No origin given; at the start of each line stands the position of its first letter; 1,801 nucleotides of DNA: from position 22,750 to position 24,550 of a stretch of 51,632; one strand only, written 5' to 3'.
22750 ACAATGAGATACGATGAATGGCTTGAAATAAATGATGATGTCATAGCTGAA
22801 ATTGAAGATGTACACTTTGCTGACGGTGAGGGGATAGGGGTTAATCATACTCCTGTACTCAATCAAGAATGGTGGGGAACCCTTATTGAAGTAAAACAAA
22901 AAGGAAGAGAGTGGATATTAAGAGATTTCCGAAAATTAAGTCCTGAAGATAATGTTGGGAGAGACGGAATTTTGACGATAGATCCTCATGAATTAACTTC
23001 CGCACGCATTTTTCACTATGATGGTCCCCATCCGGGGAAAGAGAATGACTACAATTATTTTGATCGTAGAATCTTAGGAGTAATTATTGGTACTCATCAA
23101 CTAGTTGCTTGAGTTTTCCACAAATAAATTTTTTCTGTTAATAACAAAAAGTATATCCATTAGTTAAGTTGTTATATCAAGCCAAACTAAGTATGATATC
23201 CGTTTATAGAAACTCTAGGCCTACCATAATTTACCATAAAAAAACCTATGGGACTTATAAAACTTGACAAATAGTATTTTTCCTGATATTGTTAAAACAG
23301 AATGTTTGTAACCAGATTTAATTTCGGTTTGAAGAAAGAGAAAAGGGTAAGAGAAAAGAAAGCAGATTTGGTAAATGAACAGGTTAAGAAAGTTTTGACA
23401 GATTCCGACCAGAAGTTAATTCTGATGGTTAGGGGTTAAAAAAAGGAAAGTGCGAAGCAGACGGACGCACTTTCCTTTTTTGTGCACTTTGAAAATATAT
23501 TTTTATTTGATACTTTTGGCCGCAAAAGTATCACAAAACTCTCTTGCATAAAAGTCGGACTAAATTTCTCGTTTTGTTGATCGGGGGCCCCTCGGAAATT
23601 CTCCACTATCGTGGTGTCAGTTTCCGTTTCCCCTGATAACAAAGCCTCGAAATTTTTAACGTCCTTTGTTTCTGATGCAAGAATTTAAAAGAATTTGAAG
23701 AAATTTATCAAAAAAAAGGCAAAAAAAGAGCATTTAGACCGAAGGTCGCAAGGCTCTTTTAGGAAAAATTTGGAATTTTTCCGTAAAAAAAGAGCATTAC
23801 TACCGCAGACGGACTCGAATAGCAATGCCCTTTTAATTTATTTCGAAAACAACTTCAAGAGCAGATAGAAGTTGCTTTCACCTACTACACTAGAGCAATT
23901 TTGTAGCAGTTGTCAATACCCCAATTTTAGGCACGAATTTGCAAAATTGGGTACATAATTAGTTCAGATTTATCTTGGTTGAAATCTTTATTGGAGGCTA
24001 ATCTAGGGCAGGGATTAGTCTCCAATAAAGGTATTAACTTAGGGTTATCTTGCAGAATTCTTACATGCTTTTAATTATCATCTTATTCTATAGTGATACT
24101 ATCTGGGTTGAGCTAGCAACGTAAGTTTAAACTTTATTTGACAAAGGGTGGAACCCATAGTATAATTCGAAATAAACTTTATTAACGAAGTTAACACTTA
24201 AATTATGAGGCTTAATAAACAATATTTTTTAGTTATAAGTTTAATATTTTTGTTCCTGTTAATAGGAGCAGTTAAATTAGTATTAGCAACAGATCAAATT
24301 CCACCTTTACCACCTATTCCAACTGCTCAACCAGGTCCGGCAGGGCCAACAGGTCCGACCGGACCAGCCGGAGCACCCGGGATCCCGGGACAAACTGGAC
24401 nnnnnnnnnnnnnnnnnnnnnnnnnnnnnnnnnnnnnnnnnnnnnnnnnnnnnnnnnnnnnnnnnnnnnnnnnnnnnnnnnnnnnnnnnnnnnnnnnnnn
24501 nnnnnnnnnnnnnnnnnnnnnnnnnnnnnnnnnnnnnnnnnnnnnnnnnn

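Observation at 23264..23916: Convergent small-ORF mRNA and antisense sRNA with complementary terminator loops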

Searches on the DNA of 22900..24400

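Call 6: search_rna_families(source=window, start=22900, end=24400, threshold=evalue, max_evalue=5, show_alignments=3)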
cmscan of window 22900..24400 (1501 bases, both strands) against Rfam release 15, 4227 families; matches with E-value up to 5: 8.
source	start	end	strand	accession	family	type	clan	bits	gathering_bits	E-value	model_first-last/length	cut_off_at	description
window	23755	23782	+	RF00480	HIV_FE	Cis-reg; frameshift_element;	-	23.2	45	1.4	1-52/52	no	HIV Ribosomal frameshift signal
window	23439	23483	+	RF03456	mir-724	Gene; miRNA;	-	22.8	83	0.11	1-60/60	no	mir-724 microRNA precursor family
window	23438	23483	+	RF03623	mir-1252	Gene; miRNA;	-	21.4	70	1.3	1-65/65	no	mir-1252 microRNA precursor family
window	23358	23487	+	RF01409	STnc250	Gene; sRNA;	-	20.3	42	0.4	1-94/94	no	STnc250 Hfq binding RNA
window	23504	23539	-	RF03640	mir-3747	Gene; miRNA;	-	18.9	63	1.3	1-67/67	no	mir-3747 microRNA precursor family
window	23908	24043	-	RF02320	TtnuHACA13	Gene; snRNA; snoRNA; HACA-box;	-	18.3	100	3.9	1-134/134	no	Tetrahymena snoRNA TtnuHACA13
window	23649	23761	+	RF01472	rli40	Gene; sRNA;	-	17.6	100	0.12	1-263/263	no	Listeria sRNA rli40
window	23709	23847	-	RF01673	PhrS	Gene; sRNA;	-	13.6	37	1.2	1-212/212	no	PhrS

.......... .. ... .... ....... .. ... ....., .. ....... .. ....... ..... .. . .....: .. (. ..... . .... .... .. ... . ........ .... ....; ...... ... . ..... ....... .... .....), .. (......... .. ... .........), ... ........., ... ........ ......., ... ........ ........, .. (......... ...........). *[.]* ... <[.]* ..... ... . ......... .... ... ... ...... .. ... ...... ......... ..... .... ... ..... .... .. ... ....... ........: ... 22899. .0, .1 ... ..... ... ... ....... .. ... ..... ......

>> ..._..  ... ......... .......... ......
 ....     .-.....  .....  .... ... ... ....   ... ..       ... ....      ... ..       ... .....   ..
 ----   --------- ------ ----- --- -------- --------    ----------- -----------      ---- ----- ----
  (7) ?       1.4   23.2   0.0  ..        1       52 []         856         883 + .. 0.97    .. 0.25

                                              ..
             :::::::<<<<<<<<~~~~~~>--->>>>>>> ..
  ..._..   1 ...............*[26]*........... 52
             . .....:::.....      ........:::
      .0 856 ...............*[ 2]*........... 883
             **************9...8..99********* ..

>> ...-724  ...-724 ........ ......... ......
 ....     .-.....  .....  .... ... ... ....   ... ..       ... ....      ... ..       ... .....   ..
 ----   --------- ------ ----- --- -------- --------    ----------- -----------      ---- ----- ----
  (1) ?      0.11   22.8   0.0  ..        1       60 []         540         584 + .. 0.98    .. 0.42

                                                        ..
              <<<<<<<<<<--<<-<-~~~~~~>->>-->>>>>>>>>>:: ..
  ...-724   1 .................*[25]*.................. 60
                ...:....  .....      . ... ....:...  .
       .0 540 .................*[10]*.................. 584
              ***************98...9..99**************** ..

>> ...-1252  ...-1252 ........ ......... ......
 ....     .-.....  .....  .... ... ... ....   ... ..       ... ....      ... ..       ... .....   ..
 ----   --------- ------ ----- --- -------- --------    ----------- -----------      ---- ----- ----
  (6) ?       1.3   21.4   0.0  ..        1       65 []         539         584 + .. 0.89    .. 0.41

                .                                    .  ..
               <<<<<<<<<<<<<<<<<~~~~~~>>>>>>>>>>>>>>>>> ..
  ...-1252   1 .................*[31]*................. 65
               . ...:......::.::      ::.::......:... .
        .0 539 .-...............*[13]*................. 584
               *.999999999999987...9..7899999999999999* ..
